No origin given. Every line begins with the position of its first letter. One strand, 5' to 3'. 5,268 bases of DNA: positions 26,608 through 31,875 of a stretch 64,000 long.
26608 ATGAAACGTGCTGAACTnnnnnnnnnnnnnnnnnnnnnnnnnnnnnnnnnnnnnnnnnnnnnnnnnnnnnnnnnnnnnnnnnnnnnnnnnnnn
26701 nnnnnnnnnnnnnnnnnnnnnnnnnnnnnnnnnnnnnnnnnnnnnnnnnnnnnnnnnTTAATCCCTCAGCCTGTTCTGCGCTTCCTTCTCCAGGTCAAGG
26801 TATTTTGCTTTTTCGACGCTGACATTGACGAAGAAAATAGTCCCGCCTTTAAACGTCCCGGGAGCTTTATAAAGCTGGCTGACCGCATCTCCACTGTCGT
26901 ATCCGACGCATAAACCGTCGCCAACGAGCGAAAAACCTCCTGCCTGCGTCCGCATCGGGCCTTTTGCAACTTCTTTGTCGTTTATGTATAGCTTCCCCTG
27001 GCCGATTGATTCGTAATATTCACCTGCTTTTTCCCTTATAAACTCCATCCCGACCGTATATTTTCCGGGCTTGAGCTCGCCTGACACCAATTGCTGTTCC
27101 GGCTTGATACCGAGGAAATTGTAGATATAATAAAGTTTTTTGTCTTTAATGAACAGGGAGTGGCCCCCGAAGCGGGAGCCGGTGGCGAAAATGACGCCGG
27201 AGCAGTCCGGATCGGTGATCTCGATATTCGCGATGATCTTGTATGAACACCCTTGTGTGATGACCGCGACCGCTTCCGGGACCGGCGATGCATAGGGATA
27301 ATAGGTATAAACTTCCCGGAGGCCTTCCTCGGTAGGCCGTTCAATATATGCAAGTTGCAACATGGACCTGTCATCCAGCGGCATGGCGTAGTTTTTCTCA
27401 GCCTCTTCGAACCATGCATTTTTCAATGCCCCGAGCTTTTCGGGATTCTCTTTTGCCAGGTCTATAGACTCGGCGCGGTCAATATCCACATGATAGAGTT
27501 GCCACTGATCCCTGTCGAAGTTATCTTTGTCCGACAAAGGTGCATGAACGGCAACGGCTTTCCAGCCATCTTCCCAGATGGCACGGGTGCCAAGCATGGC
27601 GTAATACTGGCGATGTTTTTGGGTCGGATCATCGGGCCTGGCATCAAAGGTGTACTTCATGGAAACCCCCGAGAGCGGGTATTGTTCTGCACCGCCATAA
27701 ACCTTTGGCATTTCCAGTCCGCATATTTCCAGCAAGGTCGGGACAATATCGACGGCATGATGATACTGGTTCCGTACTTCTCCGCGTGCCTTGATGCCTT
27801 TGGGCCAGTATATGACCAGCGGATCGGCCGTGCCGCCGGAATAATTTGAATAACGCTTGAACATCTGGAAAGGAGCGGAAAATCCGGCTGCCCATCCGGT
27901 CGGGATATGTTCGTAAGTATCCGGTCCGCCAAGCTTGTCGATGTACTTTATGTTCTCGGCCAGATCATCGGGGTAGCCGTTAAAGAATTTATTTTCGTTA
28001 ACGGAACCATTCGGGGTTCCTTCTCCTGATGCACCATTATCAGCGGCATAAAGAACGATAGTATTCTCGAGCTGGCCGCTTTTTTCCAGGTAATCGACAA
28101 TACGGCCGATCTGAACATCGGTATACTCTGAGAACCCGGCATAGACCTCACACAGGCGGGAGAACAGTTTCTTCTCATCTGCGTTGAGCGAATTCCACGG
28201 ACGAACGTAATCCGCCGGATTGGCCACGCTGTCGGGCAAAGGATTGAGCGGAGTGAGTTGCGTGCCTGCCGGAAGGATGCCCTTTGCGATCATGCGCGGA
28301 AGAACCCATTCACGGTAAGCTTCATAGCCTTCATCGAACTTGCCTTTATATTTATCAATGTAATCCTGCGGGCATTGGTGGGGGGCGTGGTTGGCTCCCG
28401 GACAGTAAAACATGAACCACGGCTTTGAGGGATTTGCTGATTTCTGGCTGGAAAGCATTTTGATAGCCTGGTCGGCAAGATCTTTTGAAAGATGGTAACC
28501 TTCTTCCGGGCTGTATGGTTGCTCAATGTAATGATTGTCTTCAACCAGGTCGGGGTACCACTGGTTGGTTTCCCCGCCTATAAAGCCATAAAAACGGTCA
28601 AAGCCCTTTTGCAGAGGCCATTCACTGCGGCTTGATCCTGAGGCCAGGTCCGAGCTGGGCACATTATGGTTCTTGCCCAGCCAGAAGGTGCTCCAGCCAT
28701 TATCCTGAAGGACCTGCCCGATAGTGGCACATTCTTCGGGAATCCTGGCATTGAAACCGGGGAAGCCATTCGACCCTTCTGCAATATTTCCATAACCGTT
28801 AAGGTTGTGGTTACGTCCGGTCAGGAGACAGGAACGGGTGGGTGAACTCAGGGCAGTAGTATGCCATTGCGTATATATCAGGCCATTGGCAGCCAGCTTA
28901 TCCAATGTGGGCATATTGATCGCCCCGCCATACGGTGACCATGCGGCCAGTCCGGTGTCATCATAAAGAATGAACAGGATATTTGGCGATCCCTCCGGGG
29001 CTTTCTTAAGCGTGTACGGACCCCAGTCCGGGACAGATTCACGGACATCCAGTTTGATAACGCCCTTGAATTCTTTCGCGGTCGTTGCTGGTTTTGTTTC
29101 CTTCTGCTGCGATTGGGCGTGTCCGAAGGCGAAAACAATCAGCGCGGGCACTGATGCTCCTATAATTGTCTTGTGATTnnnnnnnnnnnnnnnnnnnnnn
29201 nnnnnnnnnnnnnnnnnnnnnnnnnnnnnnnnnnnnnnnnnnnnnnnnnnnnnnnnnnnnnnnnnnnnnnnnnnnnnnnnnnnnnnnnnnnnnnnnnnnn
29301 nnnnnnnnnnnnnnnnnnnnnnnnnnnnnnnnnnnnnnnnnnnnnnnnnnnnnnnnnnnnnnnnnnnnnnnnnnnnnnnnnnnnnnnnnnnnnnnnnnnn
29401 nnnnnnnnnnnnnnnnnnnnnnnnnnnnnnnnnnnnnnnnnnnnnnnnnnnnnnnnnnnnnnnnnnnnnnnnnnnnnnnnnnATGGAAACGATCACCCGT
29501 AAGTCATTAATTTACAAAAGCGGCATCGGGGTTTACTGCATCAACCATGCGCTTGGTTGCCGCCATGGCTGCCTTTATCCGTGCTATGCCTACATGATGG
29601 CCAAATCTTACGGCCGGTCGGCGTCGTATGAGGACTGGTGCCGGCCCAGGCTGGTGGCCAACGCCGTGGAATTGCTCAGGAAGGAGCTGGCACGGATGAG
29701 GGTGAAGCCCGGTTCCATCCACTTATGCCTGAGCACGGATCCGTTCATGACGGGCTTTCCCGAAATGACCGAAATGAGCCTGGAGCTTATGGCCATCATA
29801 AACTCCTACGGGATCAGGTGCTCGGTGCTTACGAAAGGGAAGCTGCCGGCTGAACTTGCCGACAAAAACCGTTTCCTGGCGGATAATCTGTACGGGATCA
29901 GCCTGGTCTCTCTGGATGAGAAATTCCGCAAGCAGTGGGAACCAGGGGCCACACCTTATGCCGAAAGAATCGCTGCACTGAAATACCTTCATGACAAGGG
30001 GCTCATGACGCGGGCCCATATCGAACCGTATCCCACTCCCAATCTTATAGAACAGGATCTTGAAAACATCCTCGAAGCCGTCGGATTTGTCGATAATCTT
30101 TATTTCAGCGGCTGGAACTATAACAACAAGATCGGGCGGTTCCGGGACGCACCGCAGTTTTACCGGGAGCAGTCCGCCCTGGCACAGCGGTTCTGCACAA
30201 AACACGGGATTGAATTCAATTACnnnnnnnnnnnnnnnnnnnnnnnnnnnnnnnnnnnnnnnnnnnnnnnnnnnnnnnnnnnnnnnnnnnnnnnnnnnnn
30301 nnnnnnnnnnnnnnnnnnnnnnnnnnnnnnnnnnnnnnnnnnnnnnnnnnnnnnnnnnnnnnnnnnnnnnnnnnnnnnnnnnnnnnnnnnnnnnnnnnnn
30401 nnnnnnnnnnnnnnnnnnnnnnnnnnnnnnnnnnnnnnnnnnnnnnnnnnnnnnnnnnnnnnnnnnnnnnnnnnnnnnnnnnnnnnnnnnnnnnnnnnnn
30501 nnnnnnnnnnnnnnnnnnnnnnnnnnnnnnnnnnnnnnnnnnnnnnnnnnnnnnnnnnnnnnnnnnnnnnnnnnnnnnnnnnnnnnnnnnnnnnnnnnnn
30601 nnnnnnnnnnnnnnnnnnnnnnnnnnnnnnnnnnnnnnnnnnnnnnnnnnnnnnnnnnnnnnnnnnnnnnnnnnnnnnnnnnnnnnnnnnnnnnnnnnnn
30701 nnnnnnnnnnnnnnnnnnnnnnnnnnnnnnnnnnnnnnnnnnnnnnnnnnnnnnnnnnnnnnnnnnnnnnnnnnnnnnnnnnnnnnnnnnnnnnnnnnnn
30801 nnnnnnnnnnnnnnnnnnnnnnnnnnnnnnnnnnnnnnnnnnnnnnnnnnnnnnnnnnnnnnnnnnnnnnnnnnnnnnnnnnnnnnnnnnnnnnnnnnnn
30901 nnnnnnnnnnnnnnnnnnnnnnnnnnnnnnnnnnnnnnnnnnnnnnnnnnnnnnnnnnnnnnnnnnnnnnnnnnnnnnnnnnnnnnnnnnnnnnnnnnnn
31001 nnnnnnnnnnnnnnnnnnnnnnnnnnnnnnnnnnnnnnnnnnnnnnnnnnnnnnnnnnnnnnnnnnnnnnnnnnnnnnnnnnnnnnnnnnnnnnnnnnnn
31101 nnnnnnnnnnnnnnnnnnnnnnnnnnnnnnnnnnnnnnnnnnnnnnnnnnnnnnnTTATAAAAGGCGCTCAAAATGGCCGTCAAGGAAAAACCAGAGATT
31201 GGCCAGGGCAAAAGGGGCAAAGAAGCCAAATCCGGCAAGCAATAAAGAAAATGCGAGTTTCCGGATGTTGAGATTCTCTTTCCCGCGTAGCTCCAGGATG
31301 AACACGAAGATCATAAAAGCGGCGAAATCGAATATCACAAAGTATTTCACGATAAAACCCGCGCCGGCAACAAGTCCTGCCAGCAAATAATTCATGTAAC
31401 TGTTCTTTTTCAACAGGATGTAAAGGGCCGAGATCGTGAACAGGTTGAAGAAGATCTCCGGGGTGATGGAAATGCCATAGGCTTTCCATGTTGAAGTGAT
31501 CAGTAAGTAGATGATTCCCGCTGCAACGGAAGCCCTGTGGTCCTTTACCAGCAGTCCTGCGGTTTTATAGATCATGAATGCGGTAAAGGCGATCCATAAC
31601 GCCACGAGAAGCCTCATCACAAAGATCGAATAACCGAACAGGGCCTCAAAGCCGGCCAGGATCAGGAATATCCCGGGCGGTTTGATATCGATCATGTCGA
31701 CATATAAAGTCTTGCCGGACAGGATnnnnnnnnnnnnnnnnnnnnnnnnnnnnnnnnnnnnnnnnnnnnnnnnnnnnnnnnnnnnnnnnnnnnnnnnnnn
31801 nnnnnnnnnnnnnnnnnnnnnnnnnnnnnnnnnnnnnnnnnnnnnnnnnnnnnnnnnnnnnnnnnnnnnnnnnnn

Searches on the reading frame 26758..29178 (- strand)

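Call 55: search_protein_families(library=pfam, proteins=[window:26758-29178:-], max_evalue=0.00001)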
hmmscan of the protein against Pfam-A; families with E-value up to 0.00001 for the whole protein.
window:26758-29178:- (806 aa): 2 families
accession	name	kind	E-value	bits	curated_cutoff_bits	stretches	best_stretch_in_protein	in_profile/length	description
PF00884.28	Sulfatase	-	3e-60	204.5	25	1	65-487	1-300/301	Sulfatase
PF16347.10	SGSH_C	-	6.3e-06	26.9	29.3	0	445-503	11-68/154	N-sulphoglucosamine sulphohydrolase, C-terminal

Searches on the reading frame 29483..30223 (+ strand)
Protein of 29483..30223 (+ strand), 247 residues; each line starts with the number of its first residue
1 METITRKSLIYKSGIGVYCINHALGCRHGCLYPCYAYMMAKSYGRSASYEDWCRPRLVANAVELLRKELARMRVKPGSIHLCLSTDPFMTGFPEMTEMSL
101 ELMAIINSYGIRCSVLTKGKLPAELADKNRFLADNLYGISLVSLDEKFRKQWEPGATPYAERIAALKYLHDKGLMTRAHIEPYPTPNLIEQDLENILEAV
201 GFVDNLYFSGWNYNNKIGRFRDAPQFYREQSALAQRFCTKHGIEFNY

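Call 55: search_protein_families(library=pfam, proteins=[window:29483-30223:+], max_evalue=0.00001)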
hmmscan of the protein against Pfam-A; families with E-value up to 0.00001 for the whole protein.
window:29483-30223:+ (247 aa): 1 family
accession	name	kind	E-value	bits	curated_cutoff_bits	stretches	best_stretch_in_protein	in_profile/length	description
PF04055.27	Radical_SAM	-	6.3e-13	49.7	29.5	1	20-198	1-164/166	Radical SAM superfamily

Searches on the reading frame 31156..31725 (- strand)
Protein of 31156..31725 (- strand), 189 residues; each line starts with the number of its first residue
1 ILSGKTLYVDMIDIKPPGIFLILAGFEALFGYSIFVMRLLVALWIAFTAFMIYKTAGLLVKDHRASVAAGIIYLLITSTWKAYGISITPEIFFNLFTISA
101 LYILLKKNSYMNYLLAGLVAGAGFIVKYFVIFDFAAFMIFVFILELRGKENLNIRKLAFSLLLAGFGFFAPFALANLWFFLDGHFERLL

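Call 55: search_protein_families(library=pfam, proteins=[window:31156-31725:-], max_evalue=0.00001)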
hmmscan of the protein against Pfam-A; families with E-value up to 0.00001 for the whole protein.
window:31156-31725:- (189 aa): 2 families
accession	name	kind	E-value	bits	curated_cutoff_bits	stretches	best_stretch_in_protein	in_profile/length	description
PF13231.12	PMT_2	-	4.1e-16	60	26.1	1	15-172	2-157/160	Dolichyl-phosphate-mannose-protein mannosyltransferase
PF02366.24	PMT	-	3.2e-06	27.3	22.7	1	14-181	62-239/245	Dolichyl-phosphate-mannose-protein mannosyltransferase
